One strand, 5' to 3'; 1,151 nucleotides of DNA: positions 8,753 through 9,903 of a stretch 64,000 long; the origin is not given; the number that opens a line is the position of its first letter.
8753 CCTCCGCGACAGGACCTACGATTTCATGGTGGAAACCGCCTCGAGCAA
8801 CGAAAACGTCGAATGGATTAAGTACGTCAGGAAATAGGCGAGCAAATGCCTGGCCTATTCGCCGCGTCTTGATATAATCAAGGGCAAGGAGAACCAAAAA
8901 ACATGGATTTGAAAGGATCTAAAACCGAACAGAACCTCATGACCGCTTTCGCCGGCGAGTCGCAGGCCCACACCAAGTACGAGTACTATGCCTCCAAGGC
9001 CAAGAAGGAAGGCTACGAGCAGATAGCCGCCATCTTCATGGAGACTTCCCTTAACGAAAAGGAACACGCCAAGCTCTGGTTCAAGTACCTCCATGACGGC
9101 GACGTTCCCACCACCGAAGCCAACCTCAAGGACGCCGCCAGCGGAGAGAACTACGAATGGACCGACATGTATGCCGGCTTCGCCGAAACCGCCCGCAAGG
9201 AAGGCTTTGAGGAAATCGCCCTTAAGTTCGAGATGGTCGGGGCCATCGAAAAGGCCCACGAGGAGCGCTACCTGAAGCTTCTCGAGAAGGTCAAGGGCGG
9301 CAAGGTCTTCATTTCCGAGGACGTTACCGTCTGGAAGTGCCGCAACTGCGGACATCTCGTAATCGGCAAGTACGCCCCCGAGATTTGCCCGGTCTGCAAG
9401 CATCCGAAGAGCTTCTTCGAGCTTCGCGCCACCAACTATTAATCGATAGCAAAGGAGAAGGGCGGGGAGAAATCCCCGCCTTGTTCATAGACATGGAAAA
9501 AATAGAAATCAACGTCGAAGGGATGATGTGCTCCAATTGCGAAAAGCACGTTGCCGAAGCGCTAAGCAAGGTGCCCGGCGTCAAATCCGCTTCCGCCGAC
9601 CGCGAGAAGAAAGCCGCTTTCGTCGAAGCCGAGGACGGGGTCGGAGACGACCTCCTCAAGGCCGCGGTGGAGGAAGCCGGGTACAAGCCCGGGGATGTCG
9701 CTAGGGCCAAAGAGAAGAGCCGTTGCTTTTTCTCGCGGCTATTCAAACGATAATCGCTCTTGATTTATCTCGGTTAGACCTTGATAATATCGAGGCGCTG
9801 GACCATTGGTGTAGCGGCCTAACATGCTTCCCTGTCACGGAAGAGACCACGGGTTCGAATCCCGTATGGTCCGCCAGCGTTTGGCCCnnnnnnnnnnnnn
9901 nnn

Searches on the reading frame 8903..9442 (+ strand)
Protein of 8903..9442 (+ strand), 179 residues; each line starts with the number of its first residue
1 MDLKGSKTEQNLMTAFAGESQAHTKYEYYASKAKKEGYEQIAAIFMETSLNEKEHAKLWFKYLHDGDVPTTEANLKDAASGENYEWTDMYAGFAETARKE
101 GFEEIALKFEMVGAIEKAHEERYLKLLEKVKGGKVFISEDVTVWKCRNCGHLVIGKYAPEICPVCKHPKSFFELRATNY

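Call 7: search_protein_families(library=pfam, proteins=[window:8903-9442:+], max_evalue=0.01)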
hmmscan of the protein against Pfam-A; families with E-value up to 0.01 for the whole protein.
window:8903-9442:+ (179 aa): 5 families
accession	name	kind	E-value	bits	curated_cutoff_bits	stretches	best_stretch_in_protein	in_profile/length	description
PF02915.23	Rubrerythrin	-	4e-23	82.8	22.8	1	11-127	2-137/137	Rubrerythrin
PF21349.2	RUBY_RBDX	-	2.4e-13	49.7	26.5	1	144-173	1-30/30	Rubrerythrin, rubredoxin-like domain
PF00210.30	Ferritin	-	0.00013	22.4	24.5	1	11-89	3-81/142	Ferritin-like domain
PF23458.2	DUF7130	-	0.0002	21.6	35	1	127-170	38-81/89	Domain of unknown function (DUF7130)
PF23145.1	Zf_2nd_IFT121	-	0.0096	16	25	0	137-167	10-42/45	IFT121, second zinc finger domain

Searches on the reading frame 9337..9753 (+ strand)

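Call 7: search_protein_families(library=pfam, proteins=[window:9337-9753:+], max_evalue=0.01)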
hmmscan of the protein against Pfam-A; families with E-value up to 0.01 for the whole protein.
window:9337-9753:+ (138 aa): 1 family
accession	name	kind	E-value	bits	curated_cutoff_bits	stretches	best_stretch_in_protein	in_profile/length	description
PF00403.32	HMA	-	1.7e-12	48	24.8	1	58-117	2-62/62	Heavy-metal-associated domain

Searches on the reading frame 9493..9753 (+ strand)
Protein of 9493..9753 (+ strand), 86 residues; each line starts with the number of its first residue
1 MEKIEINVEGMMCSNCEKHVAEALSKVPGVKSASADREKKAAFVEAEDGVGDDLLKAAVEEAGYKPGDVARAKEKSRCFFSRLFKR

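Call 48: search_protein_families(library=ncbifam, proteins=[window:9493-9753:+], max_evalue=0.001)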
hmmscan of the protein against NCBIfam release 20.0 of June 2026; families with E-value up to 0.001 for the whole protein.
window:9493-9753:+ (86 aa): 13 families
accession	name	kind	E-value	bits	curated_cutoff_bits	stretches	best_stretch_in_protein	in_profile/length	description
NF047957.1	CopZ_AFE_1862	equivalog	2.5e-16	59.8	85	1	4-65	1-60/62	CopZ family metallochaperone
NF010311.1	PRK13748.1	subfamily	2.8e-13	49.6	600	1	5-74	2-71/560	mercury(II) reductase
NF033795.1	chaper_CopZ_Bs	exception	4.9e-11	42.7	91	1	5-65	3-64/66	copper chaperone CopZ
NF033556.1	MerTP_fusion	equivalog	6.5e-11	42.2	180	1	2-65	120-184/186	mercuric transport protein MerTP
NF033794.2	chaper_CopZ_Eh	exception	4e-10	39.7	95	1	3-65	1-64/68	copper chaperone CopZ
TIGR00003.1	TIGR00003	subfamily_domain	1.5e-09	37.9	62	1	3-65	1-64/66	copper ion binding protein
NF041115.1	UxxU_metal_bind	equivalog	6.1e-08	32.7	95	1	2-65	4-68/74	metal-binding (seleno)protein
TIGR02052.1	MerP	equivalog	6.9e-08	32.9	92.55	1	4-64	25-86/92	mercury resistance system periplasmic binding protein MerP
NF007952.0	PRK10671.1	equivalog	1.4e-07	30.1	1316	1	4-67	105-166/838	copper-exporting P-type ATPase CopA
NF033775.1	P_type_ZntA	exception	4.7e-06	25.2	1240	1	3-75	49-120/732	Zn(II)/Cd(II)/Pb(II) translocating P-type ATPase ZntA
NF045683.1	MerT_CopZ_Se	exception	1.3e-05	24.7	375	1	4-66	164-227/235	MerT/CopZ fusion-like heavy metal transport selenoprotein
NF008262.1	PRK11033.1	equivalog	9.3e-05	21.1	1005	1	5-75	44-113/731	zinc/cadmium/mercury/lead-transporting ATPase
NF033781.1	chaper_CopP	exception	0.00039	20.5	112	1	3-65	1-63/65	copper-binding metallochaperone CopP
